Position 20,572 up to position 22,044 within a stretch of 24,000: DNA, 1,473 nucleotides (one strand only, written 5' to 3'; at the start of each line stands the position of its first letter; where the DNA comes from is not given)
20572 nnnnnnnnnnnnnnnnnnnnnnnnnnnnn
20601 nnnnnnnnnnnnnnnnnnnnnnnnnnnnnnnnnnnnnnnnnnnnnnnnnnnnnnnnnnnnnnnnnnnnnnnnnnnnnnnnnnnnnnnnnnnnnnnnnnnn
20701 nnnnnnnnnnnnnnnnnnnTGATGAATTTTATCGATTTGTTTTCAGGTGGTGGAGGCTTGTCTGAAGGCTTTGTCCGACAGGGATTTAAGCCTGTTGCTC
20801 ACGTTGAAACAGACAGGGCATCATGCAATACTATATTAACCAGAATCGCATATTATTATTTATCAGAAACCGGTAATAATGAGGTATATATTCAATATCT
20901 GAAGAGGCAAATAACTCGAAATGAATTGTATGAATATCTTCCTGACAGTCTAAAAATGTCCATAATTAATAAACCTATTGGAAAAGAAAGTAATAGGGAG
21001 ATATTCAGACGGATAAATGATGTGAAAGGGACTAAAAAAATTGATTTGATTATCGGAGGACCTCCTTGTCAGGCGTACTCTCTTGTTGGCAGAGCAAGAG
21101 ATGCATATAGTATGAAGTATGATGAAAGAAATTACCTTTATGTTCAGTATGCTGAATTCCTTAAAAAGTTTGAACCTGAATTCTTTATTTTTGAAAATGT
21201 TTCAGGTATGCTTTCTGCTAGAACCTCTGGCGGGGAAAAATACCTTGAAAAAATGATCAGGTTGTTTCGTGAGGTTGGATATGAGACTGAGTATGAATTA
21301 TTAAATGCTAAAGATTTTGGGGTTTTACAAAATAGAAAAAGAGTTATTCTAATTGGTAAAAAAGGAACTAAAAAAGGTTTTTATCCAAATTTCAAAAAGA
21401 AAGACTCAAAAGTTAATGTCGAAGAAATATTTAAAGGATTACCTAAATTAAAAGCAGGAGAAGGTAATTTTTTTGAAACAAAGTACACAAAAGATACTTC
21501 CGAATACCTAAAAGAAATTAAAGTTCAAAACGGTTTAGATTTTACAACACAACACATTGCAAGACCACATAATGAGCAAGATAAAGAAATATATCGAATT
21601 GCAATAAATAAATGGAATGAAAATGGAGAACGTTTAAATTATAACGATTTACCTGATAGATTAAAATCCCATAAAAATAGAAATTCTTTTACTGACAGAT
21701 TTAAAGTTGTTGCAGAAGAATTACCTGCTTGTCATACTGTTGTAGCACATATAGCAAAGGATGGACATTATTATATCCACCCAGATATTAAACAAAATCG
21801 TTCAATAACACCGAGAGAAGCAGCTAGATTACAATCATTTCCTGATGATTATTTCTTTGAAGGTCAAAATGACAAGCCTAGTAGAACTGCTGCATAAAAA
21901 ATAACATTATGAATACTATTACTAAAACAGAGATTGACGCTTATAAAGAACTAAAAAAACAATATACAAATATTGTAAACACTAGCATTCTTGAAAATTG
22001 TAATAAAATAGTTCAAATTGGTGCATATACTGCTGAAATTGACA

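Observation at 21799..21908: The C5-methyltransferase ends about ten codons after motif IX and lacks motif X, and the break is not a simple nonsense or frameshift mutation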

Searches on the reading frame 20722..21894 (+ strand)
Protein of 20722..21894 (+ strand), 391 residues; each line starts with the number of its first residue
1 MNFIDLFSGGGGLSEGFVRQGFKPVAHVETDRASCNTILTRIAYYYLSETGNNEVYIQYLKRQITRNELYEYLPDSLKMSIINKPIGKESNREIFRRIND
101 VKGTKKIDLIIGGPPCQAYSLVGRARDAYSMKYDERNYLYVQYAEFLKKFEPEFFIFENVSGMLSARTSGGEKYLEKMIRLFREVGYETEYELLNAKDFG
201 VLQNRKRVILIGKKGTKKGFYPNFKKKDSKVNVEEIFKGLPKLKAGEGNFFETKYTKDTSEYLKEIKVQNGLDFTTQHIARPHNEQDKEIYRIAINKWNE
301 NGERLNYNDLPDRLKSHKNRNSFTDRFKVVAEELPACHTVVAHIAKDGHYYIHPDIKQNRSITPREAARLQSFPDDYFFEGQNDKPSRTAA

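Call 3: search_protein_families(library=pfam, proteins=[window:20722-21894:+], max_evalue=0.01)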
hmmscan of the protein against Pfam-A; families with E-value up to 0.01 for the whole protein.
window:20722-21894:+ (391 aa): 2 families
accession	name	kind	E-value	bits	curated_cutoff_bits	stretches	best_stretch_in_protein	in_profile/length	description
PF00145.23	DNA_methylase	-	1e-51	176.8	22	2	95-384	56-300/324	C-5 cytosine-specific DNA methylase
PF09445.16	Methyltransf_15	-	0.0039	17.2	22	0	3-140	4-103/165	RNA cap guanine-N2 methyltransferase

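Call 5: find_homologous_proteins(query=window:20722-21894:+, max_evalue=1e-10)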
Query window:20722-21894:+ (391 aa): 8000 proteins with E <= 1e-10 among 8000 candidates; the best 120 are listed.
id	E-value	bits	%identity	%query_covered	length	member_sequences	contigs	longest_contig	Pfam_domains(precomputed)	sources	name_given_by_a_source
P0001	5.0e-218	742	81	100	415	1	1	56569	PF00145.24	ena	-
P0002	3.1e-217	739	81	100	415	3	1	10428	PF00145.24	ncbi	-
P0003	6.2e-217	738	81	100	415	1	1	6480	PF00145.24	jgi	-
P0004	7.5e-212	721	79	100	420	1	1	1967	PF00145.24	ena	-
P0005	9.9e-211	718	78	100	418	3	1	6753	PF00145.24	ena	-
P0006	3.0e-209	713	78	100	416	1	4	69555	PF00145.24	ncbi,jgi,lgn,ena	-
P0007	3.7e-206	703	76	100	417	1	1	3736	PF00145.24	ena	-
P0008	1.4e-198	678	73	100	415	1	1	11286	PF00145.24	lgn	-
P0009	1.5e-196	671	72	100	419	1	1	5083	PF00145.24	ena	-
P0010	2.5e-195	667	73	100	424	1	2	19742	PF00145.24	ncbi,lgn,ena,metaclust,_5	metaclust:\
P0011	2.1e-194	664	71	100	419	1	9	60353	PF00145.24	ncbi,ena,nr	ncbi:DNA cytosine methyltransferase [Flavobacteriaceae bacterium]|nr:DNA cytosine methyltransferase 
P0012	2.2e-194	664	71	100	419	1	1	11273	PF00145.24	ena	-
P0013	5.9e-194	662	72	100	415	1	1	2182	PF00145.24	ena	-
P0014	5.9e-194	662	72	100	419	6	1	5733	PF00145.24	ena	-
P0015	1.4e-193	661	71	100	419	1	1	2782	PF00145.24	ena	-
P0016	1.0e-192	658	71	100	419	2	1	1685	PF00145.24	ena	-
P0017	5.4e-192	656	72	100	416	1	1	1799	PF00145.24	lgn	-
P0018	2.0e-184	631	70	100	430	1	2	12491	PF00145.24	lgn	-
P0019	1.0e-183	629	70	100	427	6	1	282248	PF00145.24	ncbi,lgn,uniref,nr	ncbi:DNA (cytosine-5)-methyltransferase 1 [Bacteroides luti]|uniref:Cytosine-specific methyltransfer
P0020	1.2e-182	625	68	100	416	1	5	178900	PF00145.24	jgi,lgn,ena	-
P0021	1.2e-182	625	69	99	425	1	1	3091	PF00145.24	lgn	-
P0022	2.8e-182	624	69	100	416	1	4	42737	PF00145.24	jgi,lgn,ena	-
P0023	1.1e-180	619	68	100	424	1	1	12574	PF00145.24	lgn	-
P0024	1.4e-179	615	68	100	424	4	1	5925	PF00145.24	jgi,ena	-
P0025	3.6e-179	614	68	100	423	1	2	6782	PF00145.24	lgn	-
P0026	7.9e-178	609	68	100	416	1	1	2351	PF00145.24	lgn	-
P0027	2.0e-177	608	67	100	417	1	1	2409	PF00145.24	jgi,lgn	jgi:DNA (cytosine-5)-methyltransferase 1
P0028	2.3e-177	608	67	100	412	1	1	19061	PF00145.24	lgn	-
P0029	2.9e-177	608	67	100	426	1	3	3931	PF00145.24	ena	-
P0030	3.2e-177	607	67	100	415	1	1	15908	PF00145.24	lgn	-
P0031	8.5e-177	606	67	100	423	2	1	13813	PF00145.24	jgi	-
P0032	3.9e-176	604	67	100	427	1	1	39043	PF00145.24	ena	-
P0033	8.8e-176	603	67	99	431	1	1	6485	PF00145.24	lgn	-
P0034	9.1e-176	603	68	100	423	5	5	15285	PF00145.24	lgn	-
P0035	6.2e-175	600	67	100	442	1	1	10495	PF00145.24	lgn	-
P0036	4.7e-174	597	67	100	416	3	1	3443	PF00145.24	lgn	-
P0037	5.5e-174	597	66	100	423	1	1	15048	PF00145.24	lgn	-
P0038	1.6e-173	595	67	99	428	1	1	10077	PF00145.24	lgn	-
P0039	2.0e-173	595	66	100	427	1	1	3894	PF00145.24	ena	-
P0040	3.2e-173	594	67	100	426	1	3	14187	PF00145.24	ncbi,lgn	-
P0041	3.4e-173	594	68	100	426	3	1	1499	PF00145.24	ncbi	-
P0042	4.0e-173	594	66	100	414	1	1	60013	PF00145.24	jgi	jgi:DNA (cytosine-5)-methyltransferase 1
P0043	6.2e-173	593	66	100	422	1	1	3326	PF00145.24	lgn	-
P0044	6.9e-173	593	66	100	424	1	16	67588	PF00145.24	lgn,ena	-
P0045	7.8e-173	593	66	100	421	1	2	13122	PF00145.24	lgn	-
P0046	1.8e-172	592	66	100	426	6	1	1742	PF00145.24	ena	-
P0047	2.7e-172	591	66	100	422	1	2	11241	PF00145.24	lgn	-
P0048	3.5e-172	591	66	100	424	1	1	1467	PF00145.24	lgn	-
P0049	5.4e-172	590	65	100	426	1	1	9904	PF00145.24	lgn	-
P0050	1.1e-171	589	65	100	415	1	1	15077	PF00145.24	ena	-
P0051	1.2e-171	589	66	100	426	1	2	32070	PF00145.24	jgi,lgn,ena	-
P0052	1.7e-171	589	66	99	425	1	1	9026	PF00145.24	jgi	-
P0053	1.7e-171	589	65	100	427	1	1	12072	PF00145.24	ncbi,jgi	jgi:DNA (cytosine-5)-methyltransferase 1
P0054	1.8e-171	588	66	100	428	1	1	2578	PF00145.24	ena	-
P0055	4.3e-171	587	66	100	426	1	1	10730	PF00145.24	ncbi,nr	ncbi:MAG: DNA cytosine methyltransferase [Ignavibacteria bacterium]|nr:DNA cytosine methyltransferas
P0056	5.4e-171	587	66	100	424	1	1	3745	PF00145.24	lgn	-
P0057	6.0e-171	587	65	100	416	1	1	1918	PF00145.24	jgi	-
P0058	6.3e-171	587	65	100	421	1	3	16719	PF00145.24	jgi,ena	-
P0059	6.7e-171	587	67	100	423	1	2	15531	PF00145.24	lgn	-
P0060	1.2e-170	586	65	100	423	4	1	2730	PF00145.24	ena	-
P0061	1.5e-170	585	66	100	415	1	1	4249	PF00145.24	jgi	jgi:DNA (cytosine-5)-methyltransferase 1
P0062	1.9e-170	585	65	100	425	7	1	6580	PF00145.24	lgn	-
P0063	1.9e-170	585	66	100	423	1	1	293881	PF00145.24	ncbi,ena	-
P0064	2.0e-170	585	65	100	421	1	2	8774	PF00145.24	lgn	-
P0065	2.0e-170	585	66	100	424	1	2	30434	PF00145.24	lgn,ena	-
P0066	3.1e-170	584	65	99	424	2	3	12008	PF00145.24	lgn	-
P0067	3.3e-170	584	65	100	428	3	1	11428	PF00145.24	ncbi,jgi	jgi:DNA (cytosine-5)-methyltransferase 1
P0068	3.4e-170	584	66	100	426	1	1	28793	PF00145.24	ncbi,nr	ncbi:MAG: DNA (cytosine-5-)-methyltransferase [Bacteroidota bacterium]|nr:DNA (cytosine-5-)-methyltr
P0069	3.5e-170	584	66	100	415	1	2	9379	PF00145.24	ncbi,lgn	-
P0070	3.7e-170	584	65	100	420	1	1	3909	PF00145.24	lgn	-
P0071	5.1e-170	584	66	100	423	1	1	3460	PF00145.24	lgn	-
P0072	8.0e-170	583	66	100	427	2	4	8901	PF00145.24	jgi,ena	-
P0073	1.2e-169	583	65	100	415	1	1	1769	PF00145.24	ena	-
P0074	1.3e-169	582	65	100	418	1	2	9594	PF00145.24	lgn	-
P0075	1.4e-169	582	66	100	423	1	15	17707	PF00145.24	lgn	-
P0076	1.5e-169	582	64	100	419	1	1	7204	PF00145.24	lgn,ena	-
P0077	1.9e-169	582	65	100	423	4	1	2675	PF00145.24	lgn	-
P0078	2.1e-169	582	65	100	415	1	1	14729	PF00145.24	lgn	-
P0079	2.1e-169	582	65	100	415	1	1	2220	PF00145.24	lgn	-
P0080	3.1e-169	581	64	100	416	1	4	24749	PF00145.24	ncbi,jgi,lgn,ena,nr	ncbi:MAG: DNA (cytosine-5-)-methyltransferase [Bacteroidetes bacterium 4484_276]|nr:MAG: DNA (cytosi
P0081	3.8e-169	581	65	97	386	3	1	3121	PF00145.24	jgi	jgi:DNA (cytosine-5)-methyltransferase 1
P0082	4.9e-169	580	65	100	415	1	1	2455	PF00145.24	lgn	-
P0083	6.1e-169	580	65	100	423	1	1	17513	PF00145.24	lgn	-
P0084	9.8e-169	579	66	99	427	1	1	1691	PF00145.24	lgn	-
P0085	1.2e-168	579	64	100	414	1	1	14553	PF00145.24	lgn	-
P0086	1.2e-168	579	64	100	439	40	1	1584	PF00145.24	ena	-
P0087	1.3e-168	579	66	99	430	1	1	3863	PF00145.24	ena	-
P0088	1.7e-168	579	64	100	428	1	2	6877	PF00145.24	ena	-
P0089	1.7e-168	579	65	100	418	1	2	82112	PF00145.24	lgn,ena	-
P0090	2.1e-168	578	65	100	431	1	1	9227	PF00145.24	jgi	-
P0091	2.5e-168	578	65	100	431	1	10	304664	PF00145.24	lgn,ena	-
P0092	3.5e-168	578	62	100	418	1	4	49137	PF00145.24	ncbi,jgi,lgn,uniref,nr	ncbi:DNA cytosine methyltransferase [Anaerophaga thermohalophila]|jgi:DNA (cytosine-5)-methyltransfe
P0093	3.5e-168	578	65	100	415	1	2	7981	PF00145.24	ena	-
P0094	4.1e-168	577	64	100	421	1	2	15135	PF00145.24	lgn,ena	-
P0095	4.5e-168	577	65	100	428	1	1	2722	PF00145.24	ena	-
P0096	6.0e-168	577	64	99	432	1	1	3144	PF00145.24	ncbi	ncbi:MAG: DNA cytosine methyltransferase [Tannerellaceae bacterium]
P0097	7.5e-168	577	62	100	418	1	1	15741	PF00145.24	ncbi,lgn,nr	ncbi:MAG: (cytosine-5)-methyltransferase 1 [Anaerophaga sp.]|nr:(cytosine-5)-methyltransferase 1 [An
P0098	9.8e-168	576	64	100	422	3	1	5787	PF00145.24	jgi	-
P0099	1.7e-167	575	64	100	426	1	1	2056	PF00145.24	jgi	-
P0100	2.6e-167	575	65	100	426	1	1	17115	PF00145.24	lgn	-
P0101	2.7e-167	575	64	100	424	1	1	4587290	PF00145.24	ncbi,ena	-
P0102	3.0e-167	575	64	100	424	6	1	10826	PF00145.24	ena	-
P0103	3.6e-167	574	65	100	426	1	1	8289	PF00145.24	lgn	-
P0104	3.6e-167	574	65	100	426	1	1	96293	PF00145.24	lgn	-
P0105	4.1e-167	574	65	100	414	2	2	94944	PF00145.24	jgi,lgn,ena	jgi:DNA (cytosine-5)-methyltransferase 1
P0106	5.4e-167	574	63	100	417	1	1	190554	PF00145.24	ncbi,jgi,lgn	-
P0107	8.6e-167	573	64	100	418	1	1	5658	PF00145.24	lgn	-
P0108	9.0e-167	573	63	100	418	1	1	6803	PF00145.24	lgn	-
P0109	1.6e-166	572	64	100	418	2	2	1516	PF00145.24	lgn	-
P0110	2.5e-166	572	63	100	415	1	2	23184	PF00145.24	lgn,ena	-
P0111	2.7e-166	571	64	100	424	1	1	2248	PF00145.24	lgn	-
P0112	2.7e-166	571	62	100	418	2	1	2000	PF00145.24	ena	-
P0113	3.3e-166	571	63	100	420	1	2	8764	PF00145.24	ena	-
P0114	3.3e-166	571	64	100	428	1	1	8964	PF00145.24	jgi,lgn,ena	-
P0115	3.9e-166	571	62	100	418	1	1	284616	PF00145.24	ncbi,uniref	ncbi:DNA cytosine methyltransferase [Saccharicrinis sp. FJH54]|uniref:DNA cytosine methyltransferase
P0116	4.7e-166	571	63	100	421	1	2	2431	PF00145.24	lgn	-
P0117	5.0e-166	571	64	100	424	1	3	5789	PF00145.24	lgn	-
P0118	6.6e-166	570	64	100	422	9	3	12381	PF00145.24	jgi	jgi:DNA (cytosine-5)-methyltransferase 1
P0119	7.4e-166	570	63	99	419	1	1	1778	PF00145.24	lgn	-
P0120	8.7e-166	570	62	100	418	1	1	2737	PF00145.24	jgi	jgi:DNA (cytosine-5)-methyltransferase 1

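Call 7: find_encoding_contigs(protein=P0001, flank=8000, max_places=4)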
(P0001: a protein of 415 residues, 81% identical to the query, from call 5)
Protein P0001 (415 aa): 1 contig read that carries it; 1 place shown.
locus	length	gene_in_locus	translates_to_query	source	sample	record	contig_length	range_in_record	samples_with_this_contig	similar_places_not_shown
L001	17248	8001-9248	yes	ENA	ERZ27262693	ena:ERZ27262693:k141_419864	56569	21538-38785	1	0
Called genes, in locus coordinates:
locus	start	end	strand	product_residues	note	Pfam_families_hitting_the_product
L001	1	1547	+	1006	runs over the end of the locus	PF07676:PD40 (weak), PF00691:OmpA, PF05036:SPOR (faint)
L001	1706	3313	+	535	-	PF14052:Caps_assemb_Wzi (weak)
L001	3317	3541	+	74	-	PF12843:QSregVF_b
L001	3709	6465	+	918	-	PF13884:Peptidase_S74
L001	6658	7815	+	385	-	PF19577:DcaP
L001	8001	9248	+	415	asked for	PF00145:DNA_methylase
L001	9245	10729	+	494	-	PF02518:HATPase_c (weak), PF13589:HATPase_c_3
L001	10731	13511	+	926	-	PF10593:Z1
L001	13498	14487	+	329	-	PF14390:DUF4420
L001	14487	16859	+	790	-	PF22879:AIPR_N, PF10592:AIPR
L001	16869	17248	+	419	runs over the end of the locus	-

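Call 8: find_encoding_contigs(protein=P0006, flank=8000, max_places=4)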
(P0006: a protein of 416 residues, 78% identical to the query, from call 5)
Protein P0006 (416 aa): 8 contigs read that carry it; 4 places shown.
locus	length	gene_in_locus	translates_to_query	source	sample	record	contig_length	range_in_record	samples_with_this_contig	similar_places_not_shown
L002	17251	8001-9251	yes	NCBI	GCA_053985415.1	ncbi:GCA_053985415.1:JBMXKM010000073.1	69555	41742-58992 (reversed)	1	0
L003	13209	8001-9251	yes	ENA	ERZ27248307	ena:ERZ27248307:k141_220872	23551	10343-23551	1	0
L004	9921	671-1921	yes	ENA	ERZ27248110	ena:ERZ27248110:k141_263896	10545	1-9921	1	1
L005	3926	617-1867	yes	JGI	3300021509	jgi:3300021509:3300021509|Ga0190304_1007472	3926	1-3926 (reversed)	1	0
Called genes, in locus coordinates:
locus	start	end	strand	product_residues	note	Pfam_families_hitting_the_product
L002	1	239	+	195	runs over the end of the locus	-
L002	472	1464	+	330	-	PF03462:PCRF, PF00472:RF-1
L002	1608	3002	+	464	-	PF00206:Lyase_1, PF10415:FumaraseC_C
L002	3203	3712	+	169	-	-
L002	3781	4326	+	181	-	-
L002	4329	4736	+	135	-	-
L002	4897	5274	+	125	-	PF00903:Glyoxalase (weak)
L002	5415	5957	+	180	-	-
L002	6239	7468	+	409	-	PF01814:Hemerythrin, PF13596:PAS_10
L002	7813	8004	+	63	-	PF01381:HTH_3, PF13443:HTH_26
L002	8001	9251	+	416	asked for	PF00145:DNA_methylase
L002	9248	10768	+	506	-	PF13589:HATPase_c_3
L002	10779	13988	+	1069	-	PF10593:Z1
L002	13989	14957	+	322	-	PF14390:DUF4420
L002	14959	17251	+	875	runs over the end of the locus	PF22879:AIPR_N, PF10592:AIPR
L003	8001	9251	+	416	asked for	PF00145:DNA_methylase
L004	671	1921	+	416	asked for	PF00145:DNA_methylase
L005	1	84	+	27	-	?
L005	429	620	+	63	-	PF01381:HTH_3, PF13443:HTH_26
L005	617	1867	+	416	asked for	PF00145:DNA_methylase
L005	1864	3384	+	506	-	PF13589:HATPase_c_3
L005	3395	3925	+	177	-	?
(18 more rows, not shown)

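Call 9: find_encoding_contigs(protein=window:20722-21894:+, flank=10000, max_places=6)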
Protein window:20722-21894:+ (391 aa): no gene with exactly this product is on record in the collection.

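Call 16: search_protein_families(library=padloc, proteins=[L001:9245-10726:+, L001:10731-13508:+, L001:13498-14484:+, L001:14487-16856:+, window:20722-21894:+], max_evalue=0.001)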
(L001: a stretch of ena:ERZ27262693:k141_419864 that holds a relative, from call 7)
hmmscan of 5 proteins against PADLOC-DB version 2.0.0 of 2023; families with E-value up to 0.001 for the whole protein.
L001:9245-10726:+ (494 aa): 2 families
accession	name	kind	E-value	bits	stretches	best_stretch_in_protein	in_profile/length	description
PDLC02204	MzaB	-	4.6e-98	326.8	1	13-493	6-491/500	-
PDLC03419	REase_II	-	1.7e-07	28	1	31-135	24-134/695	Type II restriction enzyme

L001:10731-13508:+ (926 aa): 2 families
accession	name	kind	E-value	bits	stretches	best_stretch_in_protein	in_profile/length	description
PDLC02205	MzaC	-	2.8e-159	530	1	9-777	15-794/952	-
PDLC03202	Helicase_II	-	4.2e-31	106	3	406-647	237-449/621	Type II helicase domain protein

L001:13498-14484:+ (329 aa): 1 family
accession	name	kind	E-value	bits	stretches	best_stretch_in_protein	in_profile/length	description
PDLC02206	MzaD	-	1.3e-13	49.1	1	63-307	71-313/342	-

L001:14487-16856:+ (790 aa): 1 family
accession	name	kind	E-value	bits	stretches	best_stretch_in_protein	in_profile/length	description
PDLC02207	MzaE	-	8.1e-90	300.1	1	36-596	32-584/598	-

window:20722-21894:+ (391 aa): 61 families (the best 25 are shown)
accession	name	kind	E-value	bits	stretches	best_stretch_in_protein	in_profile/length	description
PDLC02649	DrmMII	-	1.2e-157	523.2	1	1-382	5-390/422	DrmMII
PDLC03232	MTase_II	-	2e-90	301.8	1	1-383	4-433/465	Type II methyltransferase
PDLC03234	MTase_II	-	1.8e-71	239.4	1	1-385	5-341/375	Type II methyltransferase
PDLC03378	MTase_II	-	4e-62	208.5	1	1-385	3-305/344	Type II methyltransferase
PDLC03326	MTase_II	-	3.5e-59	199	2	79-383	49-349/412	Type II methyltransferase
PDLC02648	DrmMII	-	3.5e-53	179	1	92-383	83-424/468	DrmMII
PDLC02656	DrmMII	-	2.5e-52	176.3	2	3-223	7-212/491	DrmMII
PDLC00033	DruM2|DruM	-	1.7e-48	163.8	1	3-382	24-336/368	DNA cytosine methylase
PDLC03272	MTase_II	-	7.6e-46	155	1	2-382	76-360/407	Type II methyltransferase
PDLC03237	MTase_II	-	8.1e-42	141.2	2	3-222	796-983/1036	Type II methyltransferase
PDLC00026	DruM2|DruM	-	5.4e-41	139.2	1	2-385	6-293/336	DNA cytosine methylase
PDLC00027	DruM2|DruM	-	1.8e-36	124.3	1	97-215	62-173/361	DNA cytosine methylase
PDLC03307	MTase_II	-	2e-34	117.5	3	180-384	156-343/382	Type II methyltransferase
PDLC03279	MTase_II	-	8.1e-33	111.6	1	92-383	58-326/587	Type II methyltransferase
PDLC00031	DruM2|DruM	-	2.6e-32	110.3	1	2-214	13-172/361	DNA cytosine methylase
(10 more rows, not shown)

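Call 17: search_protein_families(library=ncbifam, proteins=[L001:9245-10726:+, L001:10731-13508:+, L001:13498-14484:+, L001:14487-16856:+, window:20722-21894:+], max_evalue=0.001)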
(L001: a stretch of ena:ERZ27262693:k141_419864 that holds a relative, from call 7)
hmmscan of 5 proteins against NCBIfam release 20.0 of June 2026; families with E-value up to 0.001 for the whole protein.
L001:9245-10726:+ (494 aa): 6 families
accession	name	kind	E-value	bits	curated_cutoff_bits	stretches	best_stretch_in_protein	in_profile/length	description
NF041932.1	MzaB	equivalog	3.3e-120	401.7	850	1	21-493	1-478/480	MZA anti-phage system associated ATPase MzaB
NF050001.1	restrict_BbrUII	equivalog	1e-08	34.2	550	1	30-199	15-192/659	BbrUII/HgiDII family restriction enzyme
NF033792.0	ActS_PrrB_HisK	equivalog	8e-06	24.9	350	1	35-105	315-385/423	ActS/PrrB/RegB family redox-sensitive histidine kinase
TIGR00585.2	mutl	equivalog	2.9e-05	23.1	180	1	35-82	24-70/555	DNA mismatch repair endonuclease MutL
NF000953.0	PRK00095.2-4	equivalog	0.00028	19.9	693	1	34-123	25-114/611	DNA mismatch repair endonuclease MutL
NF000951.0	PRK00095.2-1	equivalog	0.00037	19.3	391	1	32-124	25-117/559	DNA mismatch repair endonuclease MutL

L001:10731-13508:+ (926 aa): 1 family
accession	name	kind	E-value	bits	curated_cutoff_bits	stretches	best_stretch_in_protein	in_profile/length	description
NF041933.1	MzaC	equivalog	1.2e-190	635.4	1500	1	12-779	13-791/806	MZA anti-phage system associated Z1 domain-containing protein MzaC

L001:13498-14484:+ (329 aa): 1 family
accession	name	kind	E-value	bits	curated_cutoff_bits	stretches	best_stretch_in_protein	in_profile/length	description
NF041934.1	MzaD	equivalog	7e-33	114.2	420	1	9-328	6-325/326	MZA anti-phage system associated PD-(D/E)XK motif protein MzaD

L001:14487-16856:+ (790 aa): 1 family
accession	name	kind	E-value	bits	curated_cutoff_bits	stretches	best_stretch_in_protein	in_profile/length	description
NF041935.1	MzaE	equivalog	4.2e-114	382.2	1050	1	35-596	31-583/593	MZA anti-phage system associated AIPR family protein MzaE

window:20722-21894:+ (391 aa): 2 families
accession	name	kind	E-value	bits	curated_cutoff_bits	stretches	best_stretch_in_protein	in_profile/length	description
TIGR00675.1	dcm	superfamily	3e-47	161.8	100.65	1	98-383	53-306/329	DNA (cytosine-5-)-methyltransferase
NF007772.0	PRK10458.1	subfamily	7.5e-07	28.1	710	1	2-189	90-254/472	DNA cytosine methylase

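Call 52: find_encoding_contigs(protein=P0081, flank=5000, max_places=4)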
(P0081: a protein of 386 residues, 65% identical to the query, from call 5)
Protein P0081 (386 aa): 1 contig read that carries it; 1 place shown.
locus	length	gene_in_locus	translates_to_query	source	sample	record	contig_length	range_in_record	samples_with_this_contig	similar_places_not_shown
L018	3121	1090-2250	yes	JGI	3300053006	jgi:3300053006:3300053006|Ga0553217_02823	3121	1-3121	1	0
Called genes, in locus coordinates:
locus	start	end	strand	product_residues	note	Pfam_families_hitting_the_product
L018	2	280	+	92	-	?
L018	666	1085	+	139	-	PF03852:Vsr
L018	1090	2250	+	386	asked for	PF00145:DNA_methylase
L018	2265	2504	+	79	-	-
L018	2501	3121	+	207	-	?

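Call 62: search_protein_families(library=pfam, proteins=[L018:2501-3118:+, L018:2265-2501:+], max_evalue=0.01)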
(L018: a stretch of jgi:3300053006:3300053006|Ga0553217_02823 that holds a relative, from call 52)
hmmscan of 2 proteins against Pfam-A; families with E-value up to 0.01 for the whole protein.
L018:2501-3118:+ (206 aa): 0 families

L018:2265-2501:+ (79 aa): 0 families

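Call 63: search_protein_families(library=padloc, proteins=[L018:2501-3118:+, L018:2265-2501:+], max_evalue=0.001)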
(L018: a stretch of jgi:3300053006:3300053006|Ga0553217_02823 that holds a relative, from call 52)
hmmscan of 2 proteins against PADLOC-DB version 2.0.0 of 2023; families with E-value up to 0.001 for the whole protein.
L018:2501-3118:+ (206 aa): 1 family
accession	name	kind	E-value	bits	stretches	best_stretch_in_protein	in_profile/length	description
PDLC05014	PDC-S41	-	5.6e-66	221.2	1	1-206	1-205/657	-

L018:2265-2501:+ (79 aa): 0 families
